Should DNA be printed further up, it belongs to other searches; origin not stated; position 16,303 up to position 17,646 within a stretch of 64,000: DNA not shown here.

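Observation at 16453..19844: Three ClbS/DfsB domains in 3.4 kb, including a rare tandem-domain protein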

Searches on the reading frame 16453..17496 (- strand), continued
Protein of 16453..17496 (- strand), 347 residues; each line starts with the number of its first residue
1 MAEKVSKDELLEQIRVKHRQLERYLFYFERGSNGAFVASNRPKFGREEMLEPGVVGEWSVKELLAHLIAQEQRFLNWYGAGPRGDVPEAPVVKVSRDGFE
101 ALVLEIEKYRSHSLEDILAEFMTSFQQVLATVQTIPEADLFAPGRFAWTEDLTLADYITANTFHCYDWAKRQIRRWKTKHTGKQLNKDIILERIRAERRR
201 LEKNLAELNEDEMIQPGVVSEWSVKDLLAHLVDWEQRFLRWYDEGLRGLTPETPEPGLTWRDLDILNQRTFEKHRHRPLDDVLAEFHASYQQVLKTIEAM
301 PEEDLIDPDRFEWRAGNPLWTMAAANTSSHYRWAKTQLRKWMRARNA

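Call 21: find_homologous_proteins(query=window:16453-17496:-, max_evalue=0.00001)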
Query window:16453-17496:- (347 aa): 198 proteins with E <= 0.00001 among 6571 candidates; the best 120 are listed.
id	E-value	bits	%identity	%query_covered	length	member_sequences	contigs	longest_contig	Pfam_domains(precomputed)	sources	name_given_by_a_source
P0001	6.1e-223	758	95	100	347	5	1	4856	PF12867.13,PF08020.17,PF05163.18,PF11716.14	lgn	-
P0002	2.5e-168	578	87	84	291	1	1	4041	PF12867.13,PF08020.17,PF05163.18,PF11716.14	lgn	-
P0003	4.8e-138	478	61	100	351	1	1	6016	PF12867.13,PF08020.17,PF05163.18,PF11716.14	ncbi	-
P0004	2.1e-137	476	60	100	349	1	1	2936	PF12867.13,PF08020.17,PF05163.18,PF11716.14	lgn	-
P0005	3.4e-133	463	59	99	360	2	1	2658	PF12867.13,PF08020.17,PF05163.18,PF11716.14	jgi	jgi:hypothetical protein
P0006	1.8e-129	450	58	99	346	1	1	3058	PF12867.13,PF08020.17,PF05163.18,PF11716.14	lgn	-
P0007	1.7e-128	447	57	99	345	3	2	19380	PF12867.13,PF08020.17,PF05163.18,PF11716.14,PF04978.18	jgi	jgi:hypothetical protein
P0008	4.1e-126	439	51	99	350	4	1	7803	PF12867.13,PF08020.17,PF11716.14,PF04978.18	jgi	jgi:hypothetical protein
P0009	1.8e-125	437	52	99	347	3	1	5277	PF12867.13,PF08020.17,PF11716.14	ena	-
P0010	1.0e-124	435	57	99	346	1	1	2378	PF12867.13,PF08020.17,PF05163.18,PF11716.14,PF04978.18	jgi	jgi:hypothetical protein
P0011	3.0e-123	430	57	99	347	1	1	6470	PF12867.13,PF08020.17,PF05163.18,PF11716.14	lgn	-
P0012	6.9e-123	429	50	98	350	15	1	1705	PF12867.13,PF08020.17,PF11716.14,PF04978.18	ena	-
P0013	1.3e-121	424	52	98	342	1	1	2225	PF12867.13,PF08020.17,PF11716.14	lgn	-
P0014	2.9e-119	417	53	99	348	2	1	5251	PF12867.13,PF08020.17,PF05163.18,PF11716.14,PF04978.18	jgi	jgi:hypothetical protein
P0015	3.8e-119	416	56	99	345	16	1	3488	PF12867.13,PF08020.17,PF11716.14,PF04978.18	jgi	jgi:hypothetical protein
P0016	4.7e-119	416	52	99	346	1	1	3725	PF12867.13,PF08020.17,PF05163.18,PF11716.14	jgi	jgi:hypothetical protein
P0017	3.4e-118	413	54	99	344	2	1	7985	PF12867.13,PF08020.17,PF05163.18,PF11716.14,PF04978.18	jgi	jgi:hypothetical protein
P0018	4.8e-118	413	50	99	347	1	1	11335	PF12867.13,PF08020.17,PF05163.18,PF11716.14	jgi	jgi:hypothetical protein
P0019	1.5e-117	411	52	100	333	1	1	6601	PF12867.13,PF08020.17,PF05163.18,PF11716.14,PF04978.18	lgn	-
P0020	1.7e-116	408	54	99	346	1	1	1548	PF12867.13,PF08020.17,PF05163.18,PF11716.14,PF04978.18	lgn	-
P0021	5.1e-115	403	52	99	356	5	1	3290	PF12867.13,PF08020.17,PF05163.18,PF11716.14,PF04978.18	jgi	jgi:hypothetical protein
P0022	3.5e-114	400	54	99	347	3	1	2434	PF12867.13,PF08020.17,PF11716.14,PF04978.18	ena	-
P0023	5.8e-114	399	50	99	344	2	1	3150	PF12867.13,PF08020.17,PF11716.14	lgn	-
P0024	9.9e-114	399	52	99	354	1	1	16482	PF12867.13,PF08020.17,PF05163.18,PF11716.14,PF04978.18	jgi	jgi:hypothetical protein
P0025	2.4e-113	397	51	98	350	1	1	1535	PF12867.13,PF08020.17,PF11716.14,PF04978.18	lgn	-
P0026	6.0e-113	396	51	98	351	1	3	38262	PF12867.13,PF08020.17,PF05163.18,PF11716.14,PF04978.18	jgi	jgi:hypothetical protein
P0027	3.3e-112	394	51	98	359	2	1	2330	PF12867.13,PF08020.17,PF11716.14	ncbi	-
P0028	1.1e-111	392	51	98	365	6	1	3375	PF12867.13,PF08020.17,PF05163.18,PF11716.14,PF04978.18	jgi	jgi:hypothetical protein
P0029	1.4e-108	382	51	99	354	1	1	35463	PF12867.13,PF08020.17,PF11716.14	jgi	jgi:hypothetical protein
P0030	2.0e-108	381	50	98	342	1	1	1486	PF12867.13,PF08020.17,PF05163.18,PF11716.14,PF04978.18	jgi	jgi:hypothetical protein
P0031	2.1e-108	381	51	98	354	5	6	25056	PF12867.13,PF08020.17,PF05163.18,PF11716.14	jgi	jgi:hypothetical protein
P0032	2.4e-108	381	50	98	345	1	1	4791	PF12867.13,PF08020.17,PF11716.14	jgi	jgi:hypothetical protein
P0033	4.9e-108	380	50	97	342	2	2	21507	PF12867.13,PF08020.17,PF11716.14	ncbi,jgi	-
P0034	2.4e-107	378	50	99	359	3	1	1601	PF12867.13,PF08020.17,PF05163.18,PF11716.14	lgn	-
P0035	1.4e-106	375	53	99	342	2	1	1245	PF12867.13,PF08020.17,PF05163.18,PF11716.14,PF04978.18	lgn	-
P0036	1.4e-106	375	50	99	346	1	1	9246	PF12867.13,PF08020.17,PF11716.14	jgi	jgi:hypothetical protein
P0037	2.5e-106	374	51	98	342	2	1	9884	PF12867.13,PF08020.17,PF11716.14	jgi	jgi:hypothetical protein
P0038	4.4e-106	373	51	97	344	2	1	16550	PF12867.13,PF08020.17,PF11716.14,PF04978.18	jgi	jgi:hypothetical protein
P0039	6.1e-106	373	49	98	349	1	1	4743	PF12867.13,PF08020.17,PF11716.14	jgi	jgi:hypothetical protein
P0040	5.3e-105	370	47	98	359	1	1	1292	PF12867.13,PF08020.17,PF11716.14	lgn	-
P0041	6.4e-105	370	50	97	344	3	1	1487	PF12867.13,PF08020.17,PF05163.18,PF11716.14,PF04978.18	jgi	jgi:hypothetical protein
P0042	1.2e-104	369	48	97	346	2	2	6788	PF12867.13,PF08020.17,PF05163.18,PF11716.14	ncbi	ncbi:MAG: ClbS/DfsB family four-helix bundle protein [Anaerolineales bacterium]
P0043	1.4e-104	368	50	100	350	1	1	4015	PF12867.13,PF08020.17,PF11716.14,PF04978.18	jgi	jgi:hypothetical protein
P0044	1.7e-103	365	50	98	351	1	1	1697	PF12867.13,PF08020.17,PF05163.18,PF11716.14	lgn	-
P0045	3.7e-102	360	46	97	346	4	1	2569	PF12867.13,PF08020.17,PF05163.18,PF11716.14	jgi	jgi:hypothetical protein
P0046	5.1e-102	360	48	98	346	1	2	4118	PF12867.13,PF08020.17,PF11716.14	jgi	jgi:hypothetical protein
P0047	6.5e-102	360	50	99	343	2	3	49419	PF12867.13,PF08020.17,PF05163.18,PF11716.14,PF04978.18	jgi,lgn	jgi:hypothetical protein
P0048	4.2e-101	357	47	98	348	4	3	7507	PF12867.13,PF08020.17,PF11716.14,PF04978.18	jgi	jgi:hypothetical protein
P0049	4.4e-101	357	50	98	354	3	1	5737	PF12867.13,PF08020.17,PF11716.14,PF04978.18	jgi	jgi:hypothetical protein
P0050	5.9e-101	356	48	98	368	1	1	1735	PF12867.13,PF08020.17,PF11716.14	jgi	jgi:hypothetical protein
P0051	6.1e-101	356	48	98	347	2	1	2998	PF12867.13,PF08020.17,PF11716.14,PF04978.18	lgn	-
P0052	1.1e-100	356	48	98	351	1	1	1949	PF12867.13,PF08020.17,PF11716.14,PF04978.18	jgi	jgi:hypothetical protein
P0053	1.6e-100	355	49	97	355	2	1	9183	PF12867.13,PF08020.17,PF11716.14,PF04978.18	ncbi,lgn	-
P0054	1.2e-99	352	46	98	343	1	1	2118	PF12867.13,PF08020.17,PF11716.14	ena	-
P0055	1.5e-97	345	48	99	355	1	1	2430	PF12867.13,PF08020.17,PF11716.14,PF04978.18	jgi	jgi:hypothetical protein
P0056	1.6e-97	345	48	98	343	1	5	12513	PF12867.13,PF08020.17,PF11716.14,PF04978.18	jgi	jgi:hypothetical protein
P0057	1.3e-96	342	49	97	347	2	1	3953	PF12867.13,PF08020.17,PF11716.14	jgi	jgi:hypothetical protein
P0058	1.4e-96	342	48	98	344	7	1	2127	PF12867.13,PF08020.17,PF11716.14,PF04978.18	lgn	-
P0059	4.3e-96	341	46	97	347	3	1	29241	PF12867.13,PF08020.17,PF05163.18,PF11716.14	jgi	jgi:hypothetical protein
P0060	7.9e-96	340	47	98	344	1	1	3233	PF12867.13,PF08020.17,PF11716.14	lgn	-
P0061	8.0e-96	340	48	98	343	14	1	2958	PF12867.13,PF08020.17,PF11716.14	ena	-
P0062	9.4e-96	339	48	98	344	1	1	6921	PF12867.13,PF08020.17,PF11716.14,PF04978.18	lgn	-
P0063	1.6e-95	339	47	99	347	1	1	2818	PF12867.13,PF08020.17,PF11716.14,PF04978.18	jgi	jgi:hypothetical protein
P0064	2.4e-94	335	49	99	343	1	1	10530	PF12867.13,PF08020.17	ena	-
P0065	5.0e-94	334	49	99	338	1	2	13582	PF12867.13,PF08020.17,PF05163.18,PF11716.14,PF04978.18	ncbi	-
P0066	2.3e-93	332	47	98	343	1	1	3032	PF12867.13,PF08020.17,PF05163.18,PF11716.14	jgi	-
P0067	4.0e-93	331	47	99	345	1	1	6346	PF12867.13,PF08020.17,PF11716.14,PF04978.18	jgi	jgi:hypothetical protein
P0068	1.1e-92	329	47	98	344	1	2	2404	PF12867.13,PF08020.17,PF05163.18,PF11716.14,PF04978.18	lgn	-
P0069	3.9e-92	328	48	98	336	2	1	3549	PF12867.13,PF08020.17,PF11716.14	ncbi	ncbi:MAG: ClbS/DfsB family four-helix bundle protein, partial [Anaerolineales bacterium]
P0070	5.8e-92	327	47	98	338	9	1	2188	PF12867.13,PF08020.17,PF11716.14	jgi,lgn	jgi:hypothetical protein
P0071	1.3e-91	326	47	98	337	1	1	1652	PF12867.13,PF08020.17,PF11716.14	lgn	-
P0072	5.0e-91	324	46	97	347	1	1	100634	PF12867.13,PF08020.17,PF11716.14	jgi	jgi:hypothetical protein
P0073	1.2e-89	319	47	98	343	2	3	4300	PF12867.13,PF08020.17,PF11716.14,PF04978.18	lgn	-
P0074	2.4e-89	318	45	99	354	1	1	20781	PF12867.13,PF08020.17,PF11716.14,PF04978.18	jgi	jgi:hypothetical protein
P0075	1.5e-88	316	46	99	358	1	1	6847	PF12867.13,PF08020.17,PF05163.18,PF11716.14,PF04978.18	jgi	jgi:hypothetical protein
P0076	4.7e-88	314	47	97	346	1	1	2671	PF12867.13,PF08020.17,PF11716.14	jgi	jgi:hypothetical protein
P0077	5.4e-88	314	47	98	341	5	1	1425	PF12867.13,PF08020.17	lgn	-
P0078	5.9e-88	314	43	99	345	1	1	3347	PF12867.13,PF08020.17,PF11716.14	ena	-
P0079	7.3e-88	313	44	99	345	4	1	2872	PF12867.13,PF08020.17,PF05163.18,PF11716.14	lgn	-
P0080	3.1e-87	311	45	99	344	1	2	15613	PF12867.13,PF08020.17,PF11716.14,PF04978.18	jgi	jgi:hypothetical protein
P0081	4.6e-87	311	44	98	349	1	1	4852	PF12867.13,PF08020.17,PF11716.14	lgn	-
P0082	2.3e-86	309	43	99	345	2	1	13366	PF12867.13,PF08020.17,PF11716.14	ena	-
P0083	7.9e-86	307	42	99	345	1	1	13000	PF12867.13,PF08020.17,PF05163.18,PF11716.14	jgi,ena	-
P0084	1.3e-85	306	57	65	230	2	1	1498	PF12867.13,PF08020.17,PF11716.14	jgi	jgi:hypothetical protein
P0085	7.5e-84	300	43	97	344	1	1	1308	PF12867.13,PF08020.17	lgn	-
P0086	1.1e-81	293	39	100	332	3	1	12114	PF12867.13,PF08020.17,PF05163.18,PF11716.14,PF04978.18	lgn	-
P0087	2.4e-81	292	43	99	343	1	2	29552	PF12867.13,PF08020.17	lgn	-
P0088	7.4e-81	290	45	98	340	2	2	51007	PF12867.13,PF08020.17,PF11716.14,PF04978.18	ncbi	-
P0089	1.8e-79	286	39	100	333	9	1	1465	PF12867.13,PF08020.17,PF05163.18,PF11716.14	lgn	-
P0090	8.5e-77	277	41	97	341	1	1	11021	PF12867.13,PF08020.17,PF11716.14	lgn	-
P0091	1.2e-74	270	50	72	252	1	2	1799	PF12867.13,PF08020.17,PF11716.14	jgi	jgi:hypothetical protein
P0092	3.7e-74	268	39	99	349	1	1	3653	PF12867.13,PF08020.17,PF05163.18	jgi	jgi:hypothetical protein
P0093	1.9e-73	266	37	99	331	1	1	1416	PF12867.13,PF08020.17,PF05163.18,PF11716.14,PF04978.18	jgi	-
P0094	1.0e-71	260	48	75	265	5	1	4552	PF12867.13,PF08020.17,PF11716.14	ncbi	ncbi:MAG: ClbS/DfsB family four-helix bundle protein, partial [Chloroflexota bacterium]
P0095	2.4e-66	243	50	65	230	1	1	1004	PF12867.13,PF08020.17,PF05163.18,PF11716.14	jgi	-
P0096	3.8e-66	242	43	69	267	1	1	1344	PF12867.13,PF08020.17,PF05163.18,PF11716.14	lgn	-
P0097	4.0e-65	239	39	97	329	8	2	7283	PF12867.13,PF08020.17,PF11716.14,PF04978.18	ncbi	-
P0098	1.6e-64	237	45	67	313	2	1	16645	PF12867.13,PF08020.17,PF11716.14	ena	-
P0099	3.5e-64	236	43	68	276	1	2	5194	PF12867.13,PF08020.17,PF11716.14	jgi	jgi:hypothetical protein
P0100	6.0e-62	228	54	54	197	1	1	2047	PF12867.13,PF08020.17,PF11716.14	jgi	jgi:hypothetical protein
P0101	2.8e-59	219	47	58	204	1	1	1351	PF12867.13,PF08020.17,PF05163.18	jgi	jgi:hypothetical protein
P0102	2.2e-57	213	38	95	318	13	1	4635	PF12867.13,PF08020.17,PF11716.14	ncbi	-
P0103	5.3e-53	199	53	47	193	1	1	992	PF12867.13,PF08020.17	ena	-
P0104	1.5e-51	194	51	50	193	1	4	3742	PF12867.13,PF08020.17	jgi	jgi:hypothetical protein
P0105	2.7e-49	187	49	46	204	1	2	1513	PF12867.13,PF08020.17,PF05163.18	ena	-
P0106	2.7e-49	187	31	94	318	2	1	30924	PF12867.13,PF08020.17,PF05163.18,PF11716.14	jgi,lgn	jgi:hypothetical protein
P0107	8.3e-48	182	42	67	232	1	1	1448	PF12867.13,PF08020.17,PF11716.14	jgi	jgi:hypothetical protein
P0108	1.0e-47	181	51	48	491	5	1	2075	PF12867.13,PF08020.17,PF11716.14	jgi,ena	-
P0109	8.7e-46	175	50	47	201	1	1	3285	PF12867.13,PF08020.17,PF05163.18,PF11716.14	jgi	jgi:hypothetical protein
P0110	3.9e-45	173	45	53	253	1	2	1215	PF12867.13,PF08020.17,PF05163.18,PF11716.14,PF12796.14,PF00023.37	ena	-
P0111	6.2e-45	172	47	46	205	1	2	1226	PF12867.13,PF08020.17,PF05163.18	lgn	-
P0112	1.1e-44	171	49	47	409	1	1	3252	PF12867.13,PF08020.17,PF12697.14,PF01738.25,PF11716.14,PF08840.18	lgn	-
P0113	1.2e-44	171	50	46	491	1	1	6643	PF12867.13,PF08020.17,PF11716.14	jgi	jgi:hypothetical protein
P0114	9.8e-41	158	49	43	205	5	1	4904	PF12867.13,PF08020.17,PF11716.14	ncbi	-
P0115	7.9e-37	146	44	46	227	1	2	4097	PF12867.13,PF08020.17,PF11716.14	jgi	jgi:hypothetical protein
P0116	2.3e-32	131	42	46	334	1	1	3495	PF12867.13,PF08020.17,PF05163.18,PF11716.14,PF04978.18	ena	-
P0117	1.2e-25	109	47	33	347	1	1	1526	PF12867.13,PF08020.17,PF14229.13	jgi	jgi:hypothetical protein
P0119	2.4e-21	95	36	44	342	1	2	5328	PF00857.27,PF12867.13,PF08020.17,PF11716.14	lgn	-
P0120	2.5e-21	95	35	46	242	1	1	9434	PF12867.13,PF08020.17,PF11716.14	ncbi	-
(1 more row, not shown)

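Call 22: find_encoding_contigs(protein=window:16453-17496:-, flank=10000, max_places=6)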
Protein window:16453-17496:- (347 aa): 1 contig read that carries it; 1 place shown.
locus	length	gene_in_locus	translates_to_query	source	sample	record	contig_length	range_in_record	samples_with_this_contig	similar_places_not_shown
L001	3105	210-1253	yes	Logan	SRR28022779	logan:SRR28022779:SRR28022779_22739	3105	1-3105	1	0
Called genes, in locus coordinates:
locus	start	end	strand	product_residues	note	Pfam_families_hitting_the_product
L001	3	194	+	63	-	?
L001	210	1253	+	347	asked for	PF08020:DUF1706, PF12867:DinB_2, PF05163:DinB (faint), PF08020:DUF1706, PF04978:MST (weak), PF11716:MDMPI_N, PF12867:DinB_2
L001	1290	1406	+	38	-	-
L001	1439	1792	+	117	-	PF12675:DUF3795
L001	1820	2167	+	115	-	PF12675:DUF3795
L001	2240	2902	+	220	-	PF12146:Hydrolase_4, PF20408:Abhydrolase_11 (weak), PF00561:Abhydrolase_1 (weak), PF12697:Abhydrolase_6 (faint)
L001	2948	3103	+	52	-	?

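Call 25: find_related_loci(query=A1, collection=genome_contigs, flank=10000)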
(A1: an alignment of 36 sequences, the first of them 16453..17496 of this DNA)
Query A1 (347 aa) in genome_contigs; peptide patterns used: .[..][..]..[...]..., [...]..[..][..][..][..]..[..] (x = any residue, [..] = any of these).
598 stretches matched a pattern (row limit reached: there are more); 513 encode a relative of the query (tblastn E <= 1e-3); the best 80 are kept; 80 distinct loci.
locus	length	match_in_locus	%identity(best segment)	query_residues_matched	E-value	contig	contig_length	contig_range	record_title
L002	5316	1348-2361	48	5-344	8e-108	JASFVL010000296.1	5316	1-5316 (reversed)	MAG: Anaerolineales bacterium isolate D1105M20metaG_Bin_292 D1105M20metaG_FD_scaffold_6548_c1, whole genome shotgun sequ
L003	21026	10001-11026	48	5-345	2e-102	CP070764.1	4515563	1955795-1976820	MAG: Chloroflexota bacterium isolate bin26 chromosome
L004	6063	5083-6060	45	7-347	8e-92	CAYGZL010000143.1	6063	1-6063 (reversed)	MAG TPA_asm: uncultured Anaerolineaceae bacterium isolate ERP119294_co2_361 genome assembly, contig: k141_2142906, whole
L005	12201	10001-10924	38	6-347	1e-60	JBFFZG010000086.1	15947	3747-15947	MAG: Candidatus Promineifilaceae bacterium isolate Mix_sand01.2020.11.G.20 k141_1518885_length_15947_cov_16.1299, whole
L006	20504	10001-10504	56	1-343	8e-58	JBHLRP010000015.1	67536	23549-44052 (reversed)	MAG: Candidatus Thorarchaeota archaeon isolate TM1S.110 TM1S.110@428, whole genome shotgun sequence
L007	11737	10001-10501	54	1-343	8e-57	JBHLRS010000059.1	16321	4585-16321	MAG: Candidatus Thorarchaeota archaeon isolate TM1S.264 TM1S.264@6019, whole genome shotgun sequence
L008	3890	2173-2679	53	1-343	4e-56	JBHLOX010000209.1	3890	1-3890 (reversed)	MAG: Promethearchaeota archaeon isolate DZ3S.281 DZ3S.281@113751, whole genome shotgun sequence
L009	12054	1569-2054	55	6-343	2e-55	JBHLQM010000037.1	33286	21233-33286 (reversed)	MAG: Candidatus Thorarchaeota archaeon isolate LCG1B.62 LCG1B.62@6993, whole genome shotgun sequence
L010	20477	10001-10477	50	1-339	4e-49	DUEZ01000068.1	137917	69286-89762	MAG TPA_asm: Anaerolineae bacterium isolate W379 Contig68, whole genome shotgun sequence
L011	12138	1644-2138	49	1-343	1e-48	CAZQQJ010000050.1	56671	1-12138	MAG TPA_asm: uncultured Anaerolinea sp. isolate SRP278314_co2_69 genome assembly, contig: NODE_870_length_56671_cov_35.8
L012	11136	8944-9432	49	1-343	1e-48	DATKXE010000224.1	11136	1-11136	MAG TPA_asm: Anaerolineales bacterium isolate SMAG_U14183 k141_1492111, whole genome shotgun sequence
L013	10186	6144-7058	38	1-346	8e-49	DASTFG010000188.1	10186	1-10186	MAG TPA_asm: Anaerolineales bacterium isolate SMAG_U868 k141_1290638, whole genome shotgun sequence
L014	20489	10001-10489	49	1-343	4e-48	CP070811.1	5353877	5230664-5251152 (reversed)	MAG: Anaerolineales bacterium isolate bin12 chromosome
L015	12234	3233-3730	49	3-342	6e-48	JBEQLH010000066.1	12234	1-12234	MAG: Anaerolineales bacterium isolate Y22TTR21b10o NODE_508_length_12234_cov_9.487643, whole genome shotgun sequence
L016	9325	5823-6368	50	1-343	6e-48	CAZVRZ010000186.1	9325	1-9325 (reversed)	MAG TPA_asm: uncultured Anaerolineaceae bacterium isolate SRP192927_co7_37 genome assembly, contig: NODE_15585_length_93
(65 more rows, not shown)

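Call 51: predict_structure(alignment_id=A1)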
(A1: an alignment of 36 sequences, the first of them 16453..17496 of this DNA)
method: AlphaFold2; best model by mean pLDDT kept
length: 347 residues; sequences in the alignment: 36
mean_pLDDT: 88.1   pTM: 0.68
mean pLDDT of the five models: 88.1, 87.8, 87.5, 86.3, 85.9
residues with pLDDT >= 90: 210; 70-90: 106; 50-70: 25; < 50: 6
segments of 3 or more residues with pLDDT < 50: 94-97
pLDDT, mean of each block of 10 residues (from residue 1): 77 96 92 88 90 90 93 85 65 51 73 94 95 93 81 86 91 83 77 97 97 96 97 96 93 79 89 95 97 98 88 85 94 97 85
secondary structure, 60 per line:
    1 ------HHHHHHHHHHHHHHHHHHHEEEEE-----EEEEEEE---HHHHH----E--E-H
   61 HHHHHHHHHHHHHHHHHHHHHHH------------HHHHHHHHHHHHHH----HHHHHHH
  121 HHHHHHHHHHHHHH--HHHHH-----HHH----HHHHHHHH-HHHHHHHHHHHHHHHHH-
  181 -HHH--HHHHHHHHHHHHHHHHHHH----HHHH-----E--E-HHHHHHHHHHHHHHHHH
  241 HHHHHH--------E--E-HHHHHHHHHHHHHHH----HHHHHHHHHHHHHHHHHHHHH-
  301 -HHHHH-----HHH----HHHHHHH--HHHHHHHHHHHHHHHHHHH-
elements in order: H7-25 E26-30 E36-42 H46-50 H60-83 H96-109 H114-134 H137-141 H154-161 H163-179 H187-205 H210-213 H224-246 H260-274 H279-299 H302-306 H319-325 H328-346
